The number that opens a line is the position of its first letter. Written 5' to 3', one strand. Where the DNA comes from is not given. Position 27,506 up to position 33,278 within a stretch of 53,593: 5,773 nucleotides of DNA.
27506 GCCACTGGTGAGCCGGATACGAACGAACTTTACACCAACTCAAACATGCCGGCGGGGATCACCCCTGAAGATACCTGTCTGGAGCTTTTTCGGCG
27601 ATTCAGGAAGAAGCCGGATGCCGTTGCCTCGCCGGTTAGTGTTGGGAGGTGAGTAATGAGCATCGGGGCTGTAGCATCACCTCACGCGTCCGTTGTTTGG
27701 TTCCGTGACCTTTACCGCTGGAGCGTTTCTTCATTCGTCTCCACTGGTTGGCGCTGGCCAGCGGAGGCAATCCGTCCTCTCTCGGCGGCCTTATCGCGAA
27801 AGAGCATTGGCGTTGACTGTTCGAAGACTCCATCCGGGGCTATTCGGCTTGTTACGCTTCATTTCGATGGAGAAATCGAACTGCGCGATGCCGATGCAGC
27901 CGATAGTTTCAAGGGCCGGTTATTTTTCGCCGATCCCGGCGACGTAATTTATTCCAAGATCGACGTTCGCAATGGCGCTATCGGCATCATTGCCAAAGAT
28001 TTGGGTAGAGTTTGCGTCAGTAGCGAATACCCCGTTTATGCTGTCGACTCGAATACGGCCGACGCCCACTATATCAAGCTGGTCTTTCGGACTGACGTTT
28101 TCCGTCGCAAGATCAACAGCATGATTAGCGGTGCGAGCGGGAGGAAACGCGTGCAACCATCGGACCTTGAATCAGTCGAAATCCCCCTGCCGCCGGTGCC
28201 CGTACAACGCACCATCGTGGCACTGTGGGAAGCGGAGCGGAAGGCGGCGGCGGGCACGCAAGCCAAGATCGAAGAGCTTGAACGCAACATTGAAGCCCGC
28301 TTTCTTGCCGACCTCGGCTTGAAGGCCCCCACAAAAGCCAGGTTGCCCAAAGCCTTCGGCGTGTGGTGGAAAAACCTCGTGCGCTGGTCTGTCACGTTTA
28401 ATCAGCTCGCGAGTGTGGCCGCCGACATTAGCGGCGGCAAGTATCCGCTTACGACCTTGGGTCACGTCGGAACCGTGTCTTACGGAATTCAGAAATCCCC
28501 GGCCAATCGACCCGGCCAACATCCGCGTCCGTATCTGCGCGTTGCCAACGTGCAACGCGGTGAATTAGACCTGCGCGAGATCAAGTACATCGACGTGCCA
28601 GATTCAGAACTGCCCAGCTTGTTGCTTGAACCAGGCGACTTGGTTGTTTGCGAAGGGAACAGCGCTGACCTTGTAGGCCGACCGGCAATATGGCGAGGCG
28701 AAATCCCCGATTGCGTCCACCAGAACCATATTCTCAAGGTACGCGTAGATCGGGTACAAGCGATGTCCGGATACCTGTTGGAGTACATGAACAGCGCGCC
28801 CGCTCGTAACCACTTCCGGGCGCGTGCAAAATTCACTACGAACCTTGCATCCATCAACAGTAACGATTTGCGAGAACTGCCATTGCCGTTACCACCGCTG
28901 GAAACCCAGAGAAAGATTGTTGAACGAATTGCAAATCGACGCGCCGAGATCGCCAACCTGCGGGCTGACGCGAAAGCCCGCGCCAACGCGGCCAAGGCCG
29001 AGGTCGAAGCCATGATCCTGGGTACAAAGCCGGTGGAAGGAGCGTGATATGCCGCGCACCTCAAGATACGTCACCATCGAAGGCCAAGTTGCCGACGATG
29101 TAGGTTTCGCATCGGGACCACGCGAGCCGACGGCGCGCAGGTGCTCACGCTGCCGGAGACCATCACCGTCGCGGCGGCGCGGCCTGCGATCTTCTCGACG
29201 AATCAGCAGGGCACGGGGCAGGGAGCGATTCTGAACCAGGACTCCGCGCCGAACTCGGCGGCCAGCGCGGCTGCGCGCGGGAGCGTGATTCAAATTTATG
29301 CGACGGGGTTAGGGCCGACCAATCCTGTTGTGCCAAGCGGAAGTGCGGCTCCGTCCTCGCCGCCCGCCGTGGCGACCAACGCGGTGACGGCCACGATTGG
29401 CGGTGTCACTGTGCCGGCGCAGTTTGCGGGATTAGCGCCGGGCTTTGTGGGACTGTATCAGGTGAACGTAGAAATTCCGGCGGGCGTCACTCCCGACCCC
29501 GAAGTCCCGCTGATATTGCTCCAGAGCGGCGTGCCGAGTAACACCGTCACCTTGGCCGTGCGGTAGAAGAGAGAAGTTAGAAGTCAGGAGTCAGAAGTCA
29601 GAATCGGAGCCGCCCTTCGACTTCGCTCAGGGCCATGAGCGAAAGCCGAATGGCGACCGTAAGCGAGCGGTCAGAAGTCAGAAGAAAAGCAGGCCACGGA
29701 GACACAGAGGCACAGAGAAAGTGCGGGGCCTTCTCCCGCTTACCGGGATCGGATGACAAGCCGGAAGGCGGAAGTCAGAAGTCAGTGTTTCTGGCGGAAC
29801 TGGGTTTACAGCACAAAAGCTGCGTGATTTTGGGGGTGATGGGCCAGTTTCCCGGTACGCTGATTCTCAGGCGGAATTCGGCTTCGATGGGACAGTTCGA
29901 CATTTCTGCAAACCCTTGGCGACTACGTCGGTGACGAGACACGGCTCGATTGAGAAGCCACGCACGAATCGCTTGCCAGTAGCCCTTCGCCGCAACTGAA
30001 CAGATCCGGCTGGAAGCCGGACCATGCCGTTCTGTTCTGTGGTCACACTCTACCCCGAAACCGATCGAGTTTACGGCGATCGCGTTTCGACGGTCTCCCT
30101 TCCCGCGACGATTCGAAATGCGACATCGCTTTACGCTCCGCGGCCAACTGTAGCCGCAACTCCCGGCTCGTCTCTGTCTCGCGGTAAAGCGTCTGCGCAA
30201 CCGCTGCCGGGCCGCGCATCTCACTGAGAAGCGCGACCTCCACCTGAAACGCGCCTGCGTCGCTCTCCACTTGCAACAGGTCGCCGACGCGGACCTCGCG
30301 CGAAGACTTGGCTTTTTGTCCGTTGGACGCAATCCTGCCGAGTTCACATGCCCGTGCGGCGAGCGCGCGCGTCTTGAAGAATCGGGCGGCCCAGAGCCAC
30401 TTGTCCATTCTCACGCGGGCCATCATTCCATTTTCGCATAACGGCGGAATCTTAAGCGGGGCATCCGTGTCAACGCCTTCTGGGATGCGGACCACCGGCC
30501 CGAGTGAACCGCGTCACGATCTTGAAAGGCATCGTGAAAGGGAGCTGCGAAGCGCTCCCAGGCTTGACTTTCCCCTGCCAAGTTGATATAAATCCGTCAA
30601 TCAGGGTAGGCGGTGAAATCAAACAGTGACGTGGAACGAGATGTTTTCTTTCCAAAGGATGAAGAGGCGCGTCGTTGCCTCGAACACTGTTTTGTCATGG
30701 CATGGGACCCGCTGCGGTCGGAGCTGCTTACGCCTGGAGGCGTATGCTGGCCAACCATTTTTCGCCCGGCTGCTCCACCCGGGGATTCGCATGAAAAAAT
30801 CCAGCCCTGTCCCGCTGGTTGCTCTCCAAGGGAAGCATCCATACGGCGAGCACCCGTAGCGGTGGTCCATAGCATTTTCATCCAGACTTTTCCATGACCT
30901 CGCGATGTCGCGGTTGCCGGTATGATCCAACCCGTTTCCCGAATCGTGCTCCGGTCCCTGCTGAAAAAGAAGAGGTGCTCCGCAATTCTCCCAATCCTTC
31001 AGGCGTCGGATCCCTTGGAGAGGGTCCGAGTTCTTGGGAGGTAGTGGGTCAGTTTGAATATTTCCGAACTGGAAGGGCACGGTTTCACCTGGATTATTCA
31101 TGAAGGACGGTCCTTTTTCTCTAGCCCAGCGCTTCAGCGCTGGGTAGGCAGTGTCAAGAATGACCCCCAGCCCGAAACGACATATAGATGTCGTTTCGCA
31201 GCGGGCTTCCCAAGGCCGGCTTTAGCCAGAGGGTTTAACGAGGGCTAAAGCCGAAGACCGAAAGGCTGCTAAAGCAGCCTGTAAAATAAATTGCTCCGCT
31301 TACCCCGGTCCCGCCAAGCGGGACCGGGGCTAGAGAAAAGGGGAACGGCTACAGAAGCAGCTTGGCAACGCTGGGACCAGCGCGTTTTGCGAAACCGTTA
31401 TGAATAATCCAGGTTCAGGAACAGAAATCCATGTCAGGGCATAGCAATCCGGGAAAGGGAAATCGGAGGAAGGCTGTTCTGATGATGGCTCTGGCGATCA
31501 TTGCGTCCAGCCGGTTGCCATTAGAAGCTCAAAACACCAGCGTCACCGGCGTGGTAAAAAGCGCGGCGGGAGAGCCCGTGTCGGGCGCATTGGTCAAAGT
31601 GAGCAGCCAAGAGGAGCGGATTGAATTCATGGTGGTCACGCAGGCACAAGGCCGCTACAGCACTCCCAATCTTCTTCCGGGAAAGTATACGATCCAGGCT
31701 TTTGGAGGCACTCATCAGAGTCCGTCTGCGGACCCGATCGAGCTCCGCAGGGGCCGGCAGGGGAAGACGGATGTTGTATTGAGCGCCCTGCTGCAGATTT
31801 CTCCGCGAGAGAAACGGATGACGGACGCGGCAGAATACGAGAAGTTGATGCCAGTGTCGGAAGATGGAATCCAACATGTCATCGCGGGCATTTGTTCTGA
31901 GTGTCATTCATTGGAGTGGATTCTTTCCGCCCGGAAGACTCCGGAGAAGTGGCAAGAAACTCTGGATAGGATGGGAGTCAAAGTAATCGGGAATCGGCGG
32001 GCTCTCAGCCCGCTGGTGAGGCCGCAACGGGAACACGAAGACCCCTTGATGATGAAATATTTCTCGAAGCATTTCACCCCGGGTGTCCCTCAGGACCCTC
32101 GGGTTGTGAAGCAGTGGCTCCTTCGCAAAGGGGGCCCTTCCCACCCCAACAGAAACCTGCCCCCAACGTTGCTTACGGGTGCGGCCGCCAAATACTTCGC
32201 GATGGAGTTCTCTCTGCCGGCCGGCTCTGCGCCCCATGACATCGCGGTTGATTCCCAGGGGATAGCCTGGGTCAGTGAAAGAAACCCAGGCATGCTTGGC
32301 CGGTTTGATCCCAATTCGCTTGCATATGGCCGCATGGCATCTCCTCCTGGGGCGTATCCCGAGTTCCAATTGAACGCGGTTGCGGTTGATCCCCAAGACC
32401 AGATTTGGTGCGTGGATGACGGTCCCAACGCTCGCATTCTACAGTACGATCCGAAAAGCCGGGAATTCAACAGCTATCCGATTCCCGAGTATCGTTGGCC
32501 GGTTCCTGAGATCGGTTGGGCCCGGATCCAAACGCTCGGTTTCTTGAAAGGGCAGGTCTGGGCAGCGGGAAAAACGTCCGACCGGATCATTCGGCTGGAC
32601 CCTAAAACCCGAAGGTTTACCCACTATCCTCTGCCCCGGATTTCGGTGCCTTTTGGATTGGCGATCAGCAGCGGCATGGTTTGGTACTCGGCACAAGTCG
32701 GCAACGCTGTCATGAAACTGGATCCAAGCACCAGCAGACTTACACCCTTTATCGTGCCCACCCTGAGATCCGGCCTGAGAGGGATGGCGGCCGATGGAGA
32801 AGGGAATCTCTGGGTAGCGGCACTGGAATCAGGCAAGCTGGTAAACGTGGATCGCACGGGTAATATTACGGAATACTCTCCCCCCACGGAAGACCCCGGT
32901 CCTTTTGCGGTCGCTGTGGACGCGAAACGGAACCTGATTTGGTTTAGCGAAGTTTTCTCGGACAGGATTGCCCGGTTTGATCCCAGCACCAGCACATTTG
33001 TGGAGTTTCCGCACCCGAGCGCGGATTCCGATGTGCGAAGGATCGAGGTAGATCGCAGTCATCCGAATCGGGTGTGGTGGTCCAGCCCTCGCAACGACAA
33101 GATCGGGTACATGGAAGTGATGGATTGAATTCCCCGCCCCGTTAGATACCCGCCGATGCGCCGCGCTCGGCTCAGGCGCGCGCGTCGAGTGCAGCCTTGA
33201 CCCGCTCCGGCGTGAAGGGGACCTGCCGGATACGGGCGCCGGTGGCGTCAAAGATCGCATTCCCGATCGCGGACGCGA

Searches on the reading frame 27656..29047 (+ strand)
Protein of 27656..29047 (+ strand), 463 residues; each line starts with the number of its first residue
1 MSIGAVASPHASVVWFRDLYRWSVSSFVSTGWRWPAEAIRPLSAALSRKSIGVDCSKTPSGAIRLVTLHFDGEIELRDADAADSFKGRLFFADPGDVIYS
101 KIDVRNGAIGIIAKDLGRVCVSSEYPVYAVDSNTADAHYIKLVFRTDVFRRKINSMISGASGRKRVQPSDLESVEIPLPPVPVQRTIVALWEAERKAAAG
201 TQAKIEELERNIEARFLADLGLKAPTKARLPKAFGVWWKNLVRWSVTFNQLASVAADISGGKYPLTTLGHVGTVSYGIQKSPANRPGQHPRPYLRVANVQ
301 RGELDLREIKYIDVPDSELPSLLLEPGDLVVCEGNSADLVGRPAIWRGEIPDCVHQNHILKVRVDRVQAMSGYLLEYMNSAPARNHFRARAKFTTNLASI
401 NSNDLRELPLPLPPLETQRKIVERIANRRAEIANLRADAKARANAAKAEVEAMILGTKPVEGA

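Call 20: search_protein_families(library=pfam, proteins=[window:27656-29047:+], max_evalue=0.00001)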
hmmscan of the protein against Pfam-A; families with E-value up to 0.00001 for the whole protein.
window:27656-29047:+ (463 aa): 1 family
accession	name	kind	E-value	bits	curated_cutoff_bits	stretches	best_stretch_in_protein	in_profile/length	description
PF01420.25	Methylase_S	-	3.3e-12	47.4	22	0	369-426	99-150/168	Type I restriction modification DNA specificity domain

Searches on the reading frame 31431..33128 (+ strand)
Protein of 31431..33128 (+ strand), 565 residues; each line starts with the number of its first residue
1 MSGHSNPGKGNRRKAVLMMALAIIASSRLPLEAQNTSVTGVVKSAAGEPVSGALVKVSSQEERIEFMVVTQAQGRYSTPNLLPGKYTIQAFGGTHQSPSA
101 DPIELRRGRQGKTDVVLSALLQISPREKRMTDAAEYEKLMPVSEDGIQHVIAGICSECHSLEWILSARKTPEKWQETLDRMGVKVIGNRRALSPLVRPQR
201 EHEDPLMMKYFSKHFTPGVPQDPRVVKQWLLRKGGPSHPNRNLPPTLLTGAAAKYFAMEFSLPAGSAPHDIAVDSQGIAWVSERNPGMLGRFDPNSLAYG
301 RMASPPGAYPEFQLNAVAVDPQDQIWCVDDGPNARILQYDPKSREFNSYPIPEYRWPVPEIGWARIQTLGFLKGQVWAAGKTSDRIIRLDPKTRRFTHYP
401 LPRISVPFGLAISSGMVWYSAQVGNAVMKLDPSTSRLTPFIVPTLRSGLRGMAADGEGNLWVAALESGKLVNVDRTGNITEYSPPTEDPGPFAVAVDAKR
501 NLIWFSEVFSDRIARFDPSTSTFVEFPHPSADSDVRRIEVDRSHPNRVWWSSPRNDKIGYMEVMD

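Call 20: search_protein_families(library=pfam, proteins=[window:31431-33128:+], max_evalue=0.00001)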
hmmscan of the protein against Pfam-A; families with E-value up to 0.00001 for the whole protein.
window:31431-33128:+ (565 aa): 3 families
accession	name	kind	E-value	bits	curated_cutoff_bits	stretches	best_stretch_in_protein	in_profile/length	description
PF24684.1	Vgb_lyase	-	1.9e-24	86.5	50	1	262-541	8-273/290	Virginiamycin B lyase family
PF13620.12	CarboxypepD_reg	-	1.1e-12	48.5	32.3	1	37-117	1-81/82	Carboxypeptidase regulatory-like domain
PF08450.18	SGL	-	3.2e-09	37.2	26.3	0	451-487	188-225/246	SMP-30/Gluconolactonase/LRE-like region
